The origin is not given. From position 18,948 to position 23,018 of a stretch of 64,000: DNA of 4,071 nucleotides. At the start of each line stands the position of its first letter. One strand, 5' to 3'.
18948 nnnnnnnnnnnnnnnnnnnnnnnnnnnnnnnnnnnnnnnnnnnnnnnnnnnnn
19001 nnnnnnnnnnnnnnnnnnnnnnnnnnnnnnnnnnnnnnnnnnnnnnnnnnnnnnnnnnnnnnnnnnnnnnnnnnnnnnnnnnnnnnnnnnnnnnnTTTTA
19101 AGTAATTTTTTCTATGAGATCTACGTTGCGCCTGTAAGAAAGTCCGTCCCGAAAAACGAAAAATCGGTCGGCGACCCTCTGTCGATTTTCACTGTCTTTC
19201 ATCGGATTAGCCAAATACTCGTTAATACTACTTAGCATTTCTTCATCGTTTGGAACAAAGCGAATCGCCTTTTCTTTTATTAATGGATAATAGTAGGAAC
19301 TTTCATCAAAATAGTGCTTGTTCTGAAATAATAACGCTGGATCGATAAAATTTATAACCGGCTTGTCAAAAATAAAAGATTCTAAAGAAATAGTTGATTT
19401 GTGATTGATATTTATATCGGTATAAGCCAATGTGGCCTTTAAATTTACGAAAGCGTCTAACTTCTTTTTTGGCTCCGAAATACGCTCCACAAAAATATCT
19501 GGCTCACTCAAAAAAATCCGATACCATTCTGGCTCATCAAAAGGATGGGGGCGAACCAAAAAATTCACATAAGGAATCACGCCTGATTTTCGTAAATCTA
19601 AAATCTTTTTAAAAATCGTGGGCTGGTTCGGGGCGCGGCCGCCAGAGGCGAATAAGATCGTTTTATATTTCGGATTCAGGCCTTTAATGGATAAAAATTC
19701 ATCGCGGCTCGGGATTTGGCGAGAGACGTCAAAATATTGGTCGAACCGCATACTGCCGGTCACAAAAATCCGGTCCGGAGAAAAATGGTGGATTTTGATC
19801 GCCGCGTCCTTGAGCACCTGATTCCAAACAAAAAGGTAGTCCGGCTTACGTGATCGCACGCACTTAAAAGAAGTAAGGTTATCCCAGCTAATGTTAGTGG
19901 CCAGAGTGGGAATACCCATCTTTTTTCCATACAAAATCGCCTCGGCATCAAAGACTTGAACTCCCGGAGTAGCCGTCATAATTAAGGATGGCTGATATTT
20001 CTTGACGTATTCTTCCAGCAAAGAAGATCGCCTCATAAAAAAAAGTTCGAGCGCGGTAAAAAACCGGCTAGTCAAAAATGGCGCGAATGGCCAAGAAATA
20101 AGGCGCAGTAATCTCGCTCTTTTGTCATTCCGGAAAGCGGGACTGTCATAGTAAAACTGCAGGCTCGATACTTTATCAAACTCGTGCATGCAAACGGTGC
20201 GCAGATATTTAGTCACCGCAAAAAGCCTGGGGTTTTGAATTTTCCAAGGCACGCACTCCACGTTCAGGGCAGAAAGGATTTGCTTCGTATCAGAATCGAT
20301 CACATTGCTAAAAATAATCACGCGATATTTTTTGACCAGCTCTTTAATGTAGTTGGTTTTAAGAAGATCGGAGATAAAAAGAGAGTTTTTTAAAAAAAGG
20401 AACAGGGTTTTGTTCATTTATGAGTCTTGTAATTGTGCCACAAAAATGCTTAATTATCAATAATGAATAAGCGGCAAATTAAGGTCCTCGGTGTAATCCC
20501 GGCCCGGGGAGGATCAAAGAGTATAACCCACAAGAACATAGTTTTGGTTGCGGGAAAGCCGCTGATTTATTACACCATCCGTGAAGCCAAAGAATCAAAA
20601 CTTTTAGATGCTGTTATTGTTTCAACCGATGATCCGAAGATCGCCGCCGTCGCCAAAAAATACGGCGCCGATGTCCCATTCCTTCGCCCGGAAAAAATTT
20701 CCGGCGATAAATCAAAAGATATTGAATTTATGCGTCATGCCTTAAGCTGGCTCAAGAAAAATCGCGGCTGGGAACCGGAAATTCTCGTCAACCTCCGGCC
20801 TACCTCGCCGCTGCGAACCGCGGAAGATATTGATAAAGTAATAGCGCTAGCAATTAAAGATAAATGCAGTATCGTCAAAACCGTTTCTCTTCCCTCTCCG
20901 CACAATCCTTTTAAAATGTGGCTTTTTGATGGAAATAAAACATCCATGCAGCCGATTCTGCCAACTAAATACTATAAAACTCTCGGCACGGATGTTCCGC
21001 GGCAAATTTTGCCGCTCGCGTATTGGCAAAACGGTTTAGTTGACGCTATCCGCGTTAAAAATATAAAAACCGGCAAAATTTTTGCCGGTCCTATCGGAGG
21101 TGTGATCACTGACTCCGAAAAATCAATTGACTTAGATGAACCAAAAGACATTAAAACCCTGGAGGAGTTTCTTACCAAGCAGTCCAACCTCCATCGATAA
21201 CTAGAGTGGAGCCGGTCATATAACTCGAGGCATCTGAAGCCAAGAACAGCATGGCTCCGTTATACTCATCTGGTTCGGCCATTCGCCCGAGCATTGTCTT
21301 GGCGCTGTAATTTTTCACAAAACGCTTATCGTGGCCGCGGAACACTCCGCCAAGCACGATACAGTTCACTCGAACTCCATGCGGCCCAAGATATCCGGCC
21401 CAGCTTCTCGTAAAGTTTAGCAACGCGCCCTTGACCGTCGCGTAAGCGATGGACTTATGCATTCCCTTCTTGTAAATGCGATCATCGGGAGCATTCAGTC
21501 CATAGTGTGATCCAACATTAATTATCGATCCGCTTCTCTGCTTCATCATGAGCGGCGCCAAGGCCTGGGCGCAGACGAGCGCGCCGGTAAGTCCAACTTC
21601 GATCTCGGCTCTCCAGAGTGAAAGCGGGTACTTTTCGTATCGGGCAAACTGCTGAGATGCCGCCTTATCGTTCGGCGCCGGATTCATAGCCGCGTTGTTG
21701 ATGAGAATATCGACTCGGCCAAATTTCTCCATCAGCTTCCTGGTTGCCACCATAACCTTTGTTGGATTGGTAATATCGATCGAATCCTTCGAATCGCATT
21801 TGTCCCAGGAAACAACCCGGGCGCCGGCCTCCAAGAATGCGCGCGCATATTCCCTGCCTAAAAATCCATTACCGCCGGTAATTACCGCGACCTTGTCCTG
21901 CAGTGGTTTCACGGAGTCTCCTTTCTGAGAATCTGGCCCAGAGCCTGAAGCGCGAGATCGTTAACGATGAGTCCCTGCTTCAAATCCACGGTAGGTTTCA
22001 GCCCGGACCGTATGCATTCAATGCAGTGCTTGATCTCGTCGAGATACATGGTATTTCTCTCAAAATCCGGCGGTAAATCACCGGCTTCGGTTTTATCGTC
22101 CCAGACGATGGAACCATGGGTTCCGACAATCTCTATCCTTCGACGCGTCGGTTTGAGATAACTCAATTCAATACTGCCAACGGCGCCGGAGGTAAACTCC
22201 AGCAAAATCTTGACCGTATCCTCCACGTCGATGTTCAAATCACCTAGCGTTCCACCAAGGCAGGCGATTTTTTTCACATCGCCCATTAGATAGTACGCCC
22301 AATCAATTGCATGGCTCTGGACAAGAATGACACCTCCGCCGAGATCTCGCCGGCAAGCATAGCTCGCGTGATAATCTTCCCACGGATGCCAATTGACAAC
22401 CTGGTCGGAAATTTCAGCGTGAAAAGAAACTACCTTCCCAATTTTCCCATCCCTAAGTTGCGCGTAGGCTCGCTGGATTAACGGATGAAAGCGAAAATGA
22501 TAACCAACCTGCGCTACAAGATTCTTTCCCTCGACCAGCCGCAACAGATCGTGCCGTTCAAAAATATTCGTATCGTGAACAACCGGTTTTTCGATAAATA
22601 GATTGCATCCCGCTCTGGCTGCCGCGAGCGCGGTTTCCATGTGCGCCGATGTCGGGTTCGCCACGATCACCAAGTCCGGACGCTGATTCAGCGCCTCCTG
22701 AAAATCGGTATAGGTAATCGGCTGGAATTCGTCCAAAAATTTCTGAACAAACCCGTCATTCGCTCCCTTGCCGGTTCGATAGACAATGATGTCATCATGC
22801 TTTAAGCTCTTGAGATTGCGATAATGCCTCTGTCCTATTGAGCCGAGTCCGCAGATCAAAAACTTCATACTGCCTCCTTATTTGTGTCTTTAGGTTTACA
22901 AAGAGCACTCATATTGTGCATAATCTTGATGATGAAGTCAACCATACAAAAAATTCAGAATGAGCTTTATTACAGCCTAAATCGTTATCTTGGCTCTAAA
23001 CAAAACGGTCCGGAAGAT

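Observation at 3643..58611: About 55-kb composite glycan-biosynthesis island with three nucleotide-sugar routes, more than nine methyltransferases and four GT-C-type transferases, next to a giant Thr/Ser-rich PG-binding surface protein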

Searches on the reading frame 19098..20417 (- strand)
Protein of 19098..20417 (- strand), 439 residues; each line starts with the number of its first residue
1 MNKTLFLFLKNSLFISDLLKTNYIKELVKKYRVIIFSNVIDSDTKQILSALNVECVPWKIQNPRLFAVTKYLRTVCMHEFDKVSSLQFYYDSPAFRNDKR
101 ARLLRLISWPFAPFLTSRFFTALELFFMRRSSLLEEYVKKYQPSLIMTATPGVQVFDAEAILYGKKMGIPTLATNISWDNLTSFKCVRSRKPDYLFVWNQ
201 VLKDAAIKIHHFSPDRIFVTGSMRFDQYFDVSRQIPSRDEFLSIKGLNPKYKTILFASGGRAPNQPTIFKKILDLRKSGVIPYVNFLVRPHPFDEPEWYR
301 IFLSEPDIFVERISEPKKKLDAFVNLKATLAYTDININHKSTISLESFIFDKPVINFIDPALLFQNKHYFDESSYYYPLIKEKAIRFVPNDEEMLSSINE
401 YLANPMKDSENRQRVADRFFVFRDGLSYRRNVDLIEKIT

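Call 6: search_protein_families(library=pfam, proteins=[window:19098-20417:-], max_evalue=0.001)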
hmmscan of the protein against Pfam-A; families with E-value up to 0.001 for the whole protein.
window:19098-20417:- (439 aa): 1 family
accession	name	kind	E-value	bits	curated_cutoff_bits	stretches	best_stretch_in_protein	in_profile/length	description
PF04464.20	Glyphos_transf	-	4.5e-11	42.8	22.1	1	165-436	110-366/367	CDP-Glycerol:Poly(glycerophosphate) glycerophosphotransferase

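Call 48: search_protein_families(library=ncbifam, proteins=[window:19098-20417:-], max_evalue=0.00001)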
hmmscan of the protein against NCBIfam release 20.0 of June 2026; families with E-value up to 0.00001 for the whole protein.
window:19098-20417:- (439 aa): 2 families
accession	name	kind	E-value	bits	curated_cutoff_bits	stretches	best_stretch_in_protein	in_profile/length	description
NF046086.1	BFO_1060_trans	domain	1.2e-21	77.3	200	2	135-258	40-169/365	BFO_1060 family glycosyltransferase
TIGR04396.2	surf_polysacc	subfamily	2.2e-13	50.2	125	1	281-438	221-362/427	surface carbohydrate biosynthesis protein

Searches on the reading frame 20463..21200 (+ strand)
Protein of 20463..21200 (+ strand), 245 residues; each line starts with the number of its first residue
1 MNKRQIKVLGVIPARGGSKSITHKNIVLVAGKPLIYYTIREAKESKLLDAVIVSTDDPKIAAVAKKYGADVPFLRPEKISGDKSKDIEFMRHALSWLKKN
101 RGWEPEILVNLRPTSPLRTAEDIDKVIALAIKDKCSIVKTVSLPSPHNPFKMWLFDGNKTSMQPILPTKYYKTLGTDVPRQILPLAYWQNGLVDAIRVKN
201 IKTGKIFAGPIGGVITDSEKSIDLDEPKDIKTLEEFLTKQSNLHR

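Call 6: search_protein_families(library=pfam, proteins=[window:20463-21200:+], max_evalue=0.001)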
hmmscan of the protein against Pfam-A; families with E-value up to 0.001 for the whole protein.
window:20463-21200:+ (245 aa): 1 family
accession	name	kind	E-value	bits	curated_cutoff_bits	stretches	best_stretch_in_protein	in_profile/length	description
PF02348.25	CTP_transf_3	-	1.6e-20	74.3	22.6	1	10-128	2-112/217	Cytidylyltransferase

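Call 48: search_protein_families(library=ncbifam, proteins=[window:20463-21200:+], max_evalue=0.00001)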
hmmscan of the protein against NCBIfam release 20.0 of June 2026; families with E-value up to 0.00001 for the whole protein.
window:20463-21200:+ (245 aa): 6 families
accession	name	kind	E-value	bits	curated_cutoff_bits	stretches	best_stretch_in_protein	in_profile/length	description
TIGR03584.1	PseF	equivalog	7.8e-36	123.8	205.7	1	10-230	2-213/222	pseudaminic acid cytidylyltransferase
NF003950.0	PRK05450.1-3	subfamily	1.4e-17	63.9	234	1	7-133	2-120/248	3-deoxy-manno-octulosonate cytidylyltransferase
NF003952.0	PRK05450.1-5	subfamily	8.3e-17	61.1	193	1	7-141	2-127/250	3-deoxy-manno-octulosonate cytidylyltransferase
NF009905.0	PRK13368.1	subfamily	3e-14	53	255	1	7-141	2-125/243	3-deoxy-manno-octulosonate cytidylyltransferase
NF003948.0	PRK05450.1-1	equivalog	4.3e-10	39.2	281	1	6-138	4-128/248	3-deoxy-manno-octulosonate cytidylyltransferase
TIGR00466.1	kdsB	equivalog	3.1e-09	36.6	155.2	1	11-128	6-114/241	3-deoxy-manno-octulosonate cytidylyltransferase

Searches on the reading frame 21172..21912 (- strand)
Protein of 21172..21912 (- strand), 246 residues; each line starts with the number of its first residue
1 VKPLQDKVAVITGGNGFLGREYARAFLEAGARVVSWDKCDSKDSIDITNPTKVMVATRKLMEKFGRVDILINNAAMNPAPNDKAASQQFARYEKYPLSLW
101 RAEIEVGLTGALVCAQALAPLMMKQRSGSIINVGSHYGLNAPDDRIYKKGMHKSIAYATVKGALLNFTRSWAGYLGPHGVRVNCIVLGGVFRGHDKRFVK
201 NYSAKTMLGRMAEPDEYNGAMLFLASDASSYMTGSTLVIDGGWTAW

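Call 7: search_protein_families(library=pfam, proteins=[window:21172-21912:-], max_evalue=0.001)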
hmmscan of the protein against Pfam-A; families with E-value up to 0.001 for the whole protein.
window:21172-21912:- (246 aa): 4 families
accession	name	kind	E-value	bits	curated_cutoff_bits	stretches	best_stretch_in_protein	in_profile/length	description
PF13561.12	adh_short_C2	-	4.8e-39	134.8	27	1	19-244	9-236/236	Enoyl-(Acyl carrier protein) reductase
PF00106.31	adh_short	-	6.1e-32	111.1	26.6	1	7-190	1-182/195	short chain dehydrogenase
PF01370.27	Epimerase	-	1.2e-06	28.6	20.9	1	10-85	2-82/240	NAD dependent epimerase/dehydratase family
PF04321.23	RmlD_sub_bind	-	0.00092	18.8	27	0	10-77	4-62/287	RmlD substrate binding domain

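Call 99: search_protein_families(library=ncbifam, proteins=[window:21172-21912:-], max_evalue=1e-20)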
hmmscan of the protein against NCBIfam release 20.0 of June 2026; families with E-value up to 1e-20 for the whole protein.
window:21172-21912:- (246 aa): 76 families (the best 25 are shown)
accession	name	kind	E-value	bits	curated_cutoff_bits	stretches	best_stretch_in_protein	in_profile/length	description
NF006070.0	PRK08213.1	subfamily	5.8e-41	140.7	279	1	45-245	68-258/259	gluconate 5-dehydrogenase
NF006619.0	PRK09186.1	equivalog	9.6e-41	140.1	255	1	44-244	61-255/256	oxidoreductase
NF005559.1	PRK07231.1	subfamily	2.6e-39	135.2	215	1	4-244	2-248/249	glucose 1-dehydrogenase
NF004791.0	PRK06138.1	equivalog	1.1e-36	126.4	312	1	4-246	3-252/252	SDR family oxidoreductase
NF009466.0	PRK12826.1-2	subfamily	1.2e-36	126.4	222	1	5-243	2-244/248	3-oxoacyl-ACP reductase FabG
NF006366.0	PRK08589.1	equivalog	3.4e-35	121.6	386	1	1-245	1-254/272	SDR family oxidoreductase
NF004198.0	PRK05653.1-3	equivalog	1.1e-34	120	296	1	3-243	4-246/248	3-oxoacyl-ACP reductase FabG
NF052558.1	MBtsdlDhBudC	equivalog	1.6e-34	119.6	270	1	5-246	2-244/250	meso-2,3-butanediol dehydrogenase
TIGR03971.1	SDR_subfam_1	subfamily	5e-34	117.8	300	1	44-244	70-269/271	mycofactocin-coupled SDR family oxidoreductase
NF005681.0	PRK07478.1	subfamily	6.5e-33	114.2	267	1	46-243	63-249/254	SDR family oxidoreductase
NF005446.0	PRK07035.1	equivalog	7.5e-33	113.9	373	1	52-244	74-254/255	SDR family oxidoreductase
NF005067.0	PRK06484.1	equivalog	8.9e-33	113.6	713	1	5-245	8-253/524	short chain dehydrogenase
NF005909.0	PRK07890.1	subfamily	3.9e-32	111.6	258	1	44-242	62-256/260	short chain dehydrogenase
NF005893.0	PRK07856.1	equivalog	4e-32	111.5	255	1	4-242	7-240/255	SDR family oxidoreductase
NF006132.0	PRK08277.1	subfamily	9.3e-32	110.5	281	1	45-246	66-277/280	D-mannonate oxidoreductase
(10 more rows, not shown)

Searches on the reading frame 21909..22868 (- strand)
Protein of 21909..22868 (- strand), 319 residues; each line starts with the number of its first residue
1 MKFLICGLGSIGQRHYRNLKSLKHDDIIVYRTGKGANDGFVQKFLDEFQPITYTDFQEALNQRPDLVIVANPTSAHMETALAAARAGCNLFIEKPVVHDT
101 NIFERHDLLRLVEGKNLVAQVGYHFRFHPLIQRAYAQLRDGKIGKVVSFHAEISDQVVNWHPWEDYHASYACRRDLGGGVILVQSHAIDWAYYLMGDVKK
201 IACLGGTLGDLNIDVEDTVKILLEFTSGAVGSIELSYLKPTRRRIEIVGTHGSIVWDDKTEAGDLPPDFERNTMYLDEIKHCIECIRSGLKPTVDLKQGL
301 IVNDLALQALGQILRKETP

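Call 7: search_protein_families(library=pfam, proteins=[window:21909-22868:-], max_evalue=0.001)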
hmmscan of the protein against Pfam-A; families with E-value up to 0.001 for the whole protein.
window:21909-22868:- (319 aa): 3 families
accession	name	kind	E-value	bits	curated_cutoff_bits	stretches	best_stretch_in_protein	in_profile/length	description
PF22725.1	GFO_IDH_MocA_C3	-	5.8e-22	78.4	27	1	132-255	2-124/124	GFO/IDH/MocA C-terminal domain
PF01408.29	GFO_IDH_MocA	-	8e-16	59.3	24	1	2-123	2-120/120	Oxidoreductase family, NAD-binding Rossmann fold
PF02894.22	GFO_IDH_MocA_C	-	1.1e-13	52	22.9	1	137-261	3-134/218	Oxidoreductase family, C-terminal alpha/beta domain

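Call 99: search_protein_families(library=ncbifam, proteins=[window:21909-22868:-], max_evalue=1e-20)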
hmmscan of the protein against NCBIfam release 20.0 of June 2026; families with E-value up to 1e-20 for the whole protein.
window:21909-22868:- (319 aa): 3 families
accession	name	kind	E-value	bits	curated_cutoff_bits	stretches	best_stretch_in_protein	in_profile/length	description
TIGR04380.1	myo_inos_iolG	equivalog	3.2e-29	101.9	355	1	2-309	3-319/330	inositol 2-dehydrogenase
NF040723.1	UDP-GlcNAcDh_Arch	equivalog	3.6e-27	95.7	450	1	3-310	3-298/302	UDP-N-acetylglucosamine 3-dehydrogenase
NF052479.1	LevoglcsnDh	equivalog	6.6e-21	74.4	650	0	53-204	62-211/386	levoglucosan dehydrogenase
